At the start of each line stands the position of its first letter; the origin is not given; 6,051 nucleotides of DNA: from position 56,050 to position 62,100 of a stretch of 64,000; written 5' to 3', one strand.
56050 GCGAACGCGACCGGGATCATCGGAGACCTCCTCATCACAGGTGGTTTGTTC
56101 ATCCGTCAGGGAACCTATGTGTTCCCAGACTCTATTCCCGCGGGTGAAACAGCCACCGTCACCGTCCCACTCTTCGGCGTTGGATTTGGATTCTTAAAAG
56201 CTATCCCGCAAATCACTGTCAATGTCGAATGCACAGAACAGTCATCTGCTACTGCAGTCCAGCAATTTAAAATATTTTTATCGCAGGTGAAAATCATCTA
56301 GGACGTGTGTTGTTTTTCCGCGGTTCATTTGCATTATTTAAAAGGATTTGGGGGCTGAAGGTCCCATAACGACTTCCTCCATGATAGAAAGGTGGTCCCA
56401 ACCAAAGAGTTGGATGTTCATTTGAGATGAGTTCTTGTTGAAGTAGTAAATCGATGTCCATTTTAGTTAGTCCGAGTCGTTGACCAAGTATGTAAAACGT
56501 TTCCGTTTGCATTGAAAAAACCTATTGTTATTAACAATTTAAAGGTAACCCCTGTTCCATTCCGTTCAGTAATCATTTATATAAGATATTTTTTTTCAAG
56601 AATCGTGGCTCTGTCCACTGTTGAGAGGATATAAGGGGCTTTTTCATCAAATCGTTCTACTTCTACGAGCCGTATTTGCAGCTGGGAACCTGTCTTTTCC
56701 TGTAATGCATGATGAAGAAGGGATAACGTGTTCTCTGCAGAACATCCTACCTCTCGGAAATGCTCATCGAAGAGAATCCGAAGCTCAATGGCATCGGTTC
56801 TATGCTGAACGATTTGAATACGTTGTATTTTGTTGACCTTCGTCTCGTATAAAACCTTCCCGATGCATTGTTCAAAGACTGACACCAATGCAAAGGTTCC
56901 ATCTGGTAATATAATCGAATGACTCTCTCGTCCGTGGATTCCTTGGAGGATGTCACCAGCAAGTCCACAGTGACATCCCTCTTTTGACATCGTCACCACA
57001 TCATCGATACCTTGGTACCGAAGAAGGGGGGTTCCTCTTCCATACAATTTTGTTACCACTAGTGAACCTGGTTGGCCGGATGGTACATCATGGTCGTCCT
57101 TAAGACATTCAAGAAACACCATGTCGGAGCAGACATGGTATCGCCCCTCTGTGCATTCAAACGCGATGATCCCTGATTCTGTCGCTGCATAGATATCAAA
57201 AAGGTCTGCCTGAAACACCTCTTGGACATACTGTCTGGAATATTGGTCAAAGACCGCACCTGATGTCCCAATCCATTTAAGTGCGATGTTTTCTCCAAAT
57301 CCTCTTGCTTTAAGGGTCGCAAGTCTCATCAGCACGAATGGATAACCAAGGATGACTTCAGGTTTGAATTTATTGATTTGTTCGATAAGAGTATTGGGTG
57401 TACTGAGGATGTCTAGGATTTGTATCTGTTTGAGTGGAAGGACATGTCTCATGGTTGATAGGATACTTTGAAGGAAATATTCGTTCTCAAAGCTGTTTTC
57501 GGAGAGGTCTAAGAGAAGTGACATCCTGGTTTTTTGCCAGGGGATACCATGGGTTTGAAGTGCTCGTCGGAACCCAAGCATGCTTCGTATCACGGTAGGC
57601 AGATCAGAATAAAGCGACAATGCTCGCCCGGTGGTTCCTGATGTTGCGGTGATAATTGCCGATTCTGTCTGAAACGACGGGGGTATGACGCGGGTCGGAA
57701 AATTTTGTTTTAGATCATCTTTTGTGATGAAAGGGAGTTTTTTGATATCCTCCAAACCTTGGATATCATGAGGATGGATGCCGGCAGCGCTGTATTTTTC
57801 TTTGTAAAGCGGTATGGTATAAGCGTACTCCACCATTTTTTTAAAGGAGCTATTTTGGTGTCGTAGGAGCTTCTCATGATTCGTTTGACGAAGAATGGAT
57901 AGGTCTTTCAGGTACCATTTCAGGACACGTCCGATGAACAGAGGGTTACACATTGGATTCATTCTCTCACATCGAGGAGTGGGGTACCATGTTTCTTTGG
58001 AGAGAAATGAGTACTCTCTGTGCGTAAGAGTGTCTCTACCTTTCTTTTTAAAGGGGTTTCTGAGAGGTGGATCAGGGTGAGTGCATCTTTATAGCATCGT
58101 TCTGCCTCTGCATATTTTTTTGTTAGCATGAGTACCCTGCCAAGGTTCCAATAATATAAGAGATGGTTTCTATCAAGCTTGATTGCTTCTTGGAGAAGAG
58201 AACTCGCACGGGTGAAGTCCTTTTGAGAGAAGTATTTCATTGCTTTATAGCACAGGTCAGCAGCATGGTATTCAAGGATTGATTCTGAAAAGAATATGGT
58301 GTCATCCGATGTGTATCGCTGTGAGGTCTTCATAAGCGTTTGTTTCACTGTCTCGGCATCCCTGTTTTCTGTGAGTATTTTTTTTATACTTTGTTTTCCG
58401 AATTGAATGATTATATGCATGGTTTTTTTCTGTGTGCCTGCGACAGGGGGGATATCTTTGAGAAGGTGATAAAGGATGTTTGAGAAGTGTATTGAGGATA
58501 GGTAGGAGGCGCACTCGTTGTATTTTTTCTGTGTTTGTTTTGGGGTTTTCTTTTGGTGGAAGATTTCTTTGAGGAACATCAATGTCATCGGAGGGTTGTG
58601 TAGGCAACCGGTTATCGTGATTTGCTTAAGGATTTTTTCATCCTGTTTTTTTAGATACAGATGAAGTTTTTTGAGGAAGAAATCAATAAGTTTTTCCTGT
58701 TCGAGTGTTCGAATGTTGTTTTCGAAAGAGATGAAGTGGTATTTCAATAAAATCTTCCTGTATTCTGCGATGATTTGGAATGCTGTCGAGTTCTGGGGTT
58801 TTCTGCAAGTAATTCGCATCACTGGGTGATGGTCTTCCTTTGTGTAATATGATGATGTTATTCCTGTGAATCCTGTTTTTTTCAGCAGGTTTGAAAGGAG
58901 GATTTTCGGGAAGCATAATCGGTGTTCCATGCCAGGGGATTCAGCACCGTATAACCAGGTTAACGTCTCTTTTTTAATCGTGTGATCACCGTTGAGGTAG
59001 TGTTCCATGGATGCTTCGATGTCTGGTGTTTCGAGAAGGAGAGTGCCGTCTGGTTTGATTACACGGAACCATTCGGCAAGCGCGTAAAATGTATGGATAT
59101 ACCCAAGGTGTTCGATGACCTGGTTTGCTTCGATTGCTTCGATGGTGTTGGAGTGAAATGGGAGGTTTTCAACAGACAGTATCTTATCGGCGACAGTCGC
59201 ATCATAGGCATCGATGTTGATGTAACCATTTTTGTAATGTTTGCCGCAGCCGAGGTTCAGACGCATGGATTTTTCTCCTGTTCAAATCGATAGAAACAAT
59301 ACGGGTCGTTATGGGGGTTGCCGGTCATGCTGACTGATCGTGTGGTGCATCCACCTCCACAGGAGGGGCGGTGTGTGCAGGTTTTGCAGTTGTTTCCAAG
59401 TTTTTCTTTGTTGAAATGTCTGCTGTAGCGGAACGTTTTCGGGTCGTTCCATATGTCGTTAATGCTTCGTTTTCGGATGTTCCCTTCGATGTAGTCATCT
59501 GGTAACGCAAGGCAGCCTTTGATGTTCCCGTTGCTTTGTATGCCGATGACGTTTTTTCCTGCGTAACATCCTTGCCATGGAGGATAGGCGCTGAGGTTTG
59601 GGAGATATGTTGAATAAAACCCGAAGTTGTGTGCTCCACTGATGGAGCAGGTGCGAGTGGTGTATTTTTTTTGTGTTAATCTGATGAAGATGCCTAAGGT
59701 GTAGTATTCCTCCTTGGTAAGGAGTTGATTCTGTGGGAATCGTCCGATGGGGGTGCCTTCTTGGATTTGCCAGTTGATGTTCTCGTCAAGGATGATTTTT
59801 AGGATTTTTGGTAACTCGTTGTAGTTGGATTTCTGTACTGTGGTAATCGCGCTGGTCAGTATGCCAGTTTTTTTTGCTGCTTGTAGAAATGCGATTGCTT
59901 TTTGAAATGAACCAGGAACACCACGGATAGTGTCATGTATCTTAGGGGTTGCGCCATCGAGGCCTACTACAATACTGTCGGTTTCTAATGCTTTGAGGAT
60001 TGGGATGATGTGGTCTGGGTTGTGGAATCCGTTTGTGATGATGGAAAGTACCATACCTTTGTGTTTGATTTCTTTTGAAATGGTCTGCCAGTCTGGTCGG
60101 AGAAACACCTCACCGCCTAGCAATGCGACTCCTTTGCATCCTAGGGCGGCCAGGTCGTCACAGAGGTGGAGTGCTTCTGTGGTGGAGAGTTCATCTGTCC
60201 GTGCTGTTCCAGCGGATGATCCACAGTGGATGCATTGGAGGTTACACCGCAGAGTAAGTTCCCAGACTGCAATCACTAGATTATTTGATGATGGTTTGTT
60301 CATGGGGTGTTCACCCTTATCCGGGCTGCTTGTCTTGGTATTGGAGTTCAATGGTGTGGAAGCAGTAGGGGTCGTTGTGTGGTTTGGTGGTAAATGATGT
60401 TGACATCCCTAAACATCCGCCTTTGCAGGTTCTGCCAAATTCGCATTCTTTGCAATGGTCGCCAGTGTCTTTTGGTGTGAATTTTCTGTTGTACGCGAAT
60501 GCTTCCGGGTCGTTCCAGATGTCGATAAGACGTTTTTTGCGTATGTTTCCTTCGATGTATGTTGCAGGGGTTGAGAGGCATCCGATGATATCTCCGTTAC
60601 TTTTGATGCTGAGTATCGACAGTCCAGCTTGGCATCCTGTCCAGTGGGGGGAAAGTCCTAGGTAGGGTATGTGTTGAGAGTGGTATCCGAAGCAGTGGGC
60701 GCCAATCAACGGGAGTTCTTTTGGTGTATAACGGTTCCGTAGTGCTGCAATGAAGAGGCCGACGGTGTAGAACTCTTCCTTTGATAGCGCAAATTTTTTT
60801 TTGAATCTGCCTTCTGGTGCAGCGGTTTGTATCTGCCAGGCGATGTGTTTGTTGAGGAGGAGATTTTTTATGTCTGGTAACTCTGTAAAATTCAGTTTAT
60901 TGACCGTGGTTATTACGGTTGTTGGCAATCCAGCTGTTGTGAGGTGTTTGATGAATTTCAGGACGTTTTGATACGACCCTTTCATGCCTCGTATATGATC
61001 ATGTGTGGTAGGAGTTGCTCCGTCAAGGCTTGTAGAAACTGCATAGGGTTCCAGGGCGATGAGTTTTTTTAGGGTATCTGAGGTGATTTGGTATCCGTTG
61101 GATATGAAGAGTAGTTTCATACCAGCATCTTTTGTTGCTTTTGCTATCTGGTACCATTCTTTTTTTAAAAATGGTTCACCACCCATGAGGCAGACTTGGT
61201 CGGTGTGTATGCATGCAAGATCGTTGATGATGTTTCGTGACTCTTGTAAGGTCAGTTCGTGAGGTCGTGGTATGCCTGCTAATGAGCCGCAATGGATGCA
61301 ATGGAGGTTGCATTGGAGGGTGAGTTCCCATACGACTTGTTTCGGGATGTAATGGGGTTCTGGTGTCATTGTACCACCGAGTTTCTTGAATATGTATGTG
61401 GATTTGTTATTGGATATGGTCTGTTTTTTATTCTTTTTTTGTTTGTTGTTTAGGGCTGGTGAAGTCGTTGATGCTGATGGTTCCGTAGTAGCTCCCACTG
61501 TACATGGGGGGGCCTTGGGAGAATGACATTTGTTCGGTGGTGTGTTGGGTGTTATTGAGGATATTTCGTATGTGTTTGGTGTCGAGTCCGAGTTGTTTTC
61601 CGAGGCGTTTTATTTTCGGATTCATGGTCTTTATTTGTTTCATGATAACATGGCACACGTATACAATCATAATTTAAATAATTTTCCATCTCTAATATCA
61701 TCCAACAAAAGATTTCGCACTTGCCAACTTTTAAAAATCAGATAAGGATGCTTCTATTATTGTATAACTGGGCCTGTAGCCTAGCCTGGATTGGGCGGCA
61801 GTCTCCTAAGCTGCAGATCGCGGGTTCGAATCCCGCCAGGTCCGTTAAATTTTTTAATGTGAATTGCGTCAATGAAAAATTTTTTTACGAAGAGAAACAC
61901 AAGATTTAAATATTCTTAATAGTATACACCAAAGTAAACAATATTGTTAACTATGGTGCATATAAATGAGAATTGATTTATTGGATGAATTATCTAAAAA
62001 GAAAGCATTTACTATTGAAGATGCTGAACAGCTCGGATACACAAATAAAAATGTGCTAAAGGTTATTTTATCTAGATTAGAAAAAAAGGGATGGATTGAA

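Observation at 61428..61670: Two homologous Cys-free small ORFs with a conserved GPP-x-Y-x-G-x(2,3)-Y-G-T motif (candidate precursor peptides A1 and A2)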

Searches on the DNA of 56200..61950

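Call 85: search_rna_families(source=window, start=56200, end=61950, threshold=evalue, max_evalue=0.1)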
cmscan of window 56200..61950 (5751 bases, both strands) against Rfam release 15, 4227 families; matches with E-value up to 0.1: 1.
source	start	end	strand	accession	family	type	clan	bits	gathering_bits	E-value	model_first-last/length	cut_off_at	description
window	61770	61844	+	RF00005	tRNA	Gene; tRNA;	CL00001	60.6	29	1.1e-11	1-71/71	no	tRNA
